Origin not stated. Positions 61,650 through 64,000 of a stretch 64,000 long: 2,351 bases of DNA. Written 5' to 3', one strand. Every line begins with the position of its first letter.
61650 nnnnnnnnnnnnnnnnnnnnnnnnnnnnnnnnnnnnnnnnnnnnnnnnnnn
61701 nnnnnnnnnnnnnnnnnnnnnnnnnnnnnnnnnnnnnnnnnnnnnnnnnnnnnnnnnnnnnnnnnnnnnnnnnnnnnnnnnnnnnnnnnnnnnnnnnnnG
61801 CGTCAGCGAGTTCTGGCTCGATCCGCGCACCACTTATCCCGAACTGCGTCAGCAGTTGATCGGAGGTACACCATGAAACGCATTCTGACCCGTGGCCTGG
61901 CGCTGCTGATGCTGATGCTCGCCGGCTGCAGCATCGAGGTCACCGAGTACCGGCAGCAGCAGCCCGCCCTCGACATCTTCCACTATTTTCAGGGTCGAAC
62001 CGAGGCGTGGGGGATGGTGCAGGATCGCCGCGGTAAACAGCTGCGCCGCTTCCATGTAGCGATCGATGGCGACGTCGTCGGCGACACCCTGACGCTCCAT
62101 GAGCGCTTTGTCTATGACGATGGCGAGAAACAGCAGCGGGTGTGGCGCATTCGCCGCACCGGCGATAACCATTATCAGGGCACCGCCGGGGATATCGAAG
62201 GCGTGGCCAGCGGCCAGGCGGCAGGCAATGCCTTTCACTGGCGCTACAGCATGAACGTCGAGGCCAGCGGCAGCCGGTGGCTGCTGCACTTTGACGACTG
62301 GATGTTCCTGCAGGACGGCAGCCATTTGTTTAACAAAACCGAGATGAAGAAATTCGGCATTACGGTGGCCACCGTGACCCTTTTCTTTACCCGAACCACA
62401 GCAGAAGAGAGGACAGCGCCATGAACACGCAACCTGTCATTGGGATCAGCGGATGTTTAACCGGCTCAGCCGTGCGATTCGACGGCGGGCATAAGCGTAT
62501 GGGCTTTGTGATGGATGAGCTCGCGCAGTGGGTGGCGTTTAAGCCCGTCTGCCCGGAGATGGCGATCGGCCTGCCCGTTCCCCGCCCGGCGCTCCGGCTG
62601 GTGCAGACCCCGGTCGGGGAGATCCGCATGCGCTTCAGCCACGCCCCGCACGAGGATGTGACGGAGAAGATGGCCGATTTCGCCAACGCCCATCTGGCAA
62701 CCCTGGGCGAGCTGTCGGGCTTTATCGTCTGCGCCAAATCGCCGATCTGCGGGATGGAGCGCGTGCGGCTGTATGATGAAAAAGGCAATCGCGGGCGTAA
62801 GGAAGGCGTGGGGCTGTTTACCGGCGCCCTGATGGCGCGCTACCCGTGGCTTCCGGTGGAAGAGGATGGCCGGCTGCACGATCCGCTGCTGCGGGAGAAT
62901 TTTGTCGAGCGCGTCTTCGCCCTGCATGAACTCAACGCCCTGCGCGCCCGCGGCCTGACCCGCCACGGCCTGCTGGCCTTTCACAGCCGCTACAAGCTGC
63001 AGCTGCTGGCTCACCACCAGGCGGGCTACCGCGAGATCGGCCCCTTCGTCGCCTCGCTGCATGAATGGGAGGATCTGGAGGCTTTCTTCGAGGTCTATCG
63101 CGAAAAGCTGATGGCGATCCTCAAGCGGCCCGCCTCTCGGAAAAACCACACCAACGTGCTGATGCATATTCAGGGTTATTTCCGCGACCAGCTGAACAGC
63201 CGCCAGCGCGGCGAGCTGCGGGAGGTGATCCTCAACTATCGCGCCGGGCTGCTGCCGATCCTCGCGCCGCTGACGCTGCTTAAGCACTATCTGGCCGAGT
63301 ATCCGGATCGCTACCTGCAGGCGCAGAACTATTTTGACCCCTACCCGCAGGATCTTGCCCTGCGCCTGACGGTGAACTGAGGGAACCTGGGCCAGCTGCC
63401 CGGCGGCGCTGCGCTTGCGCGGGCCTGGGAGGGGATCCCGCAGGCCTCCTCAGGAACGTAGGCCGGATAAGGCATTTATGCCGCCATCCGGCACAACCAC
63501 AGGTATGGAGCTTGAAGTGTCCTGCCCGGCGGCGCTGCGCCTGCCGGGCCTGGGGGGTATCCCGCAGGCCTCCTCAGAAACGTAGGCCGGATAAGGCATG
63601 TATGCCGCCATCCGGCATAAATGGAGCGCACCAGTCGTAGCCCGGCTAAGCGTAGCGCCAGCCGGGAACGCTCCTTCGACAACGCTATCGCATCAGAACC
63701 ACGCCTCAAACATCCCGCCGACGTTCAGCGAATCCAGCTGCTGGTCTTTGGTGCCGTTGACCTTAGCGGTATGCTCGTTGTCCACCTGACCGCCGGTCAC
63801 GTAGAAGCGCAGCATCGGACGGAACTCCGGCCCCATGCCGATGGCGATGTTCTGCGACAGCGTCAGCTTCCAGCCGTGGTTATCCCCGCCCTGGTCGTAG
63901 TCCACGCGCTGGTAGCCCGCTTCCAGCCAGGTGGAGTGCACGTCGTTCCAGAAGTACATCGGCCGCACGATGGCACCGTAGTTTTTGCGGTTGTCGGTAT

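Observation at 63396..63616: Two tandem ~97-bp REP/BIME-type palindromic units between the YbgA-like gene and the porin gene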

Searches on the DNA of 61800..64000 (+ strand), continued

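Call 23: get_annotated_region(hit=H57, flank=4000)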
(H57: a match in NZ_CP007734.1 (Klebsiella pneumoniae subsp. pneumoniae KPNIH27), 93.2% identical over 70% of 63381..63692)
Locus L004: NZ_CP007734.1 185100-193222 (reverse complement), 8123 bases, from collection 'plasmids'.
description: Klebsiella pneumoniae subsp. pneumoniae KPNIH27 plasmid pKPN-262, complete sequence
organism: Klebsiella pneumoniae subsp. pneumoniae KPNIH27 (NCBI taxid 1328324)
taxonomy: Bacteria; Pseudomonadota; Gammaproteobacteria; Enterobacterales; Enterobacteriaceae; Klebsiella; Klebsiella pneumoniae; Klebsiella pneumoniae subsp. pneumoniae KPNIH27
host: -; source: groin; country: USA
typing (MOB-suite, as given by PLSDB): conjugative; replicon IncFIB,IncFII,rep_cluster_2183; relaxase MOBF,MOBF; mating-pair formation MPF_F
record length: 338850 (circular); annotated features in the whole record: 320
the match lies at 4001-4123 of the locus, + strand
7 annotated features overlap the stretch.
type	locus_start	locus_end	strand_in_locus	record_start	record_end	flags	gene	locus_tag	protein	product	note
CDS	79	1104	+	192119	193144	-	-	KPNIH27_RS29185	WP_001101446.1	IS110 family transposase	-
CDS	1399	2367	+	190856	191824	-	-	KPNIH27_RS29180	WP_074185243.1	IS5 family transposase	-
CDS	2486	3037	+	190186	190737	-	-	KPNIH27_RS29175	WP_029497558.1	DUF3833 domain-containing protein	-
CDS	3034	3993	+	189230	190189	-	-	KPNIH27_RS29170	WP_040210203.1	DUF523 and DUF1722 domain-containing protein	-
CDS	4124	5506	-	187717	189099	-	-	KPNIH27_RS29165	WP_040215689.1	carbohydrate porin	-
CDS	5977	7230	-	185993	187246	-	lacY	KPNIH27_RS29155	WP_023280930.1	lactose permease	-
CDS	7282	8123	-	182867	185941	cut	lacZ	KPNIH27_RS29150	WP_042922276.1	beta-galactosidase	-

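Call 57: search_dna_similar(query=window:63418-63466:+, collection=ecoli_genomes, mode=distant, max_rows=20, max_evalue=1)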
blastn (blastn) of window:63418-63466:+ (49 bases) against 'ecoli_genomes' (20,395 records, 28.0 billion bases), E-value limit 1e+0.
Records with a match: 13; places in all: 24; records where one place covers at least 80% of the query: 13.
Genomes with a match: 13 of 5426; with a place that covers at least 80% of the query: 13. Places per genome that has any: lowest 1, median 2, highest 2. On chromosomes: 22 places; on plasmids: 2.
Best place of each record, by identity: >=99% 11; 80-90% 2.
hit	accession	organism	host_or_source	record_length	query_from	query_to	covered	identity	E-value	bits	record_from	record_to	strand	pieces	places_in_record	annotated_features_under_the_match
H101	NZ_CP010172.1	Escherichia coli strain H8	not applicable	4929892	1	49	100%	100.0%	5e-16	90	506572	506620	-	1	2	none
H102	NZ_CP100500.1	Escherichia coli strain LH50-c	Gallus gallus domesticus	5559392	1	49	100%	100.0%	5e-16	90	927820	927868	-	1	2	none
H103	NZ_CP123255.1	Escherichia coli strain YZMc17-1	chicken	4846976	1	49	100%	100.0%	5e-16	90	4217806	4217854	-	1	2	none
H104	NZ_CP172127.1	Escherichia coli strain GF43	chicken meat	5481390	1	49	100%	100.0%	5e-16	90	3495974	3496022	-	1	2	none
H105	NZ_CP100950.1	Escherichia coli strain ET479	Hoplobatrachus rugulosus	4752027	1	49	100%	100.0%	5e-16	90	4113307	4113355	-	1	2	none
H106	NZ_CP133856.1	Escherichia coli strain ES1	Homo sapiens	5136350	1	49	100%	100.0%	5e-16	90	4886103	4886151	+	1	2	none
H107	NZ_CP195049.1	Escherichia coli strain EC0585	Homo sapiens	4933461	1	49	100%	100.0%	5e-16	90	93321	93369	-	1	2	none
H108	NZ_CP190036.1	Escherichia coli strain EC17CM12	chicken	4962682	1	49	100%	100.0%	5e-16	90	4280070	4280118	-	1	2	none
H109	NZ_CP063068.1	Escherichia coli strain I2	missing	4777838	1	49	100%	100.0%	5e-16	90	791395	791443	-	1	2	none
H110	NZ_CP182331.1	Escherichia coli strain A65EC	-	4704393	1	49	100%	100.0%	5e-16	90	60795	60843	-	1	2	none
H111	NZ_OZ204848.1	Escherichia coli strain ST38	Homo sapiens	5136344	1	49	100%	100.0%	5e-16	90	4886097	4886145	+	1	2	none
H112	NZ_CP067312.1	Escherichia coli strain 027_SK3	waste water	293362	1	49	100%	89.8%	3e-7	61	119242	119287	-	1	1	none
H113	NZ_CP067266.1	Escherichia coli strain ABW_S38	waste water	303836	1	49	100%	89.8%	3e-7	61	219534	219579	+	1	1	none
